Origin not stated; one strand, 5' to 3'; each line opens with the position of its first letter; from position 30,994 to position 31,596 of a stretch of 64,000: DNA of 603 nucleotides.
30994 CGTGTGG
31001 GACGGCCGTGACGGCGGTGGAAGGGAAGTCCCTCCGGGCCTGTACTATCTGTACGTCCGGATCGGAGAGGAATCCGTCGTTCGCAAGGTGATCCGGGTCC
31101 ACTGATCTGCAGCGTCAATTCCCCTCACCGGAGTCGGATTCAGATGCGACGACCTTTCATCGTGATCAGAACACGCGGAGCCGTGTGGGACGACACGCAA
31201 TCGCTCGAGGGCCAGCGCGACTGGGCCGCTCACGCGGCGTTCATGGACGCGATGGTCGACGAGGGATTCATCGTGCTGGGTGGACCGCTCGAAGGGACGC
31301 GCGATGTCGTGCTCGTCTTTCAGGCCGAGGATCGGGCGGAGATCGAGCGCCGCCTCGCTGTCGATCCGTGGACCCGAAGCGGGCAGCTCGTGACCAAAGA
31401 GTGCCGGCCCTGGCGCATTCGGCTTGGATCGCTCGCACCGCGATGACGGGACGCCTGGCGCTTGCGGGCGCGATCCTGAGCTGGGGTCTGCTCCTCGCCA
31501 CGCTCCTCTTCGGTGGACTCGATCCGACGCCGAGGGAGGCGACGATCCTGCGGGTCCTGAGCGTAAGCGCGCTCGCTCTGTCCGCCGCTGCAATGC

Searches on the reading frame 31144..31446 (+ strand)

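Call 57: search_protein_families(library=pfam, proteins=[window:31144-31446:+], max_evalue=0.001)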
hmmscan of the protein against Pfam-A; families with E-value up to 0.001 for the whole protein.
window:31144-31446:+ (100 aa): 1 family
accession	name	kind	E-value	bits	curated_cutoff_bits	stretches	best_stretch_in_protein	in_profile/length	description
PF03795.20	YCII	-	2.5e-05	25.1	24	1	24-90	18-94/95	YCII-related domain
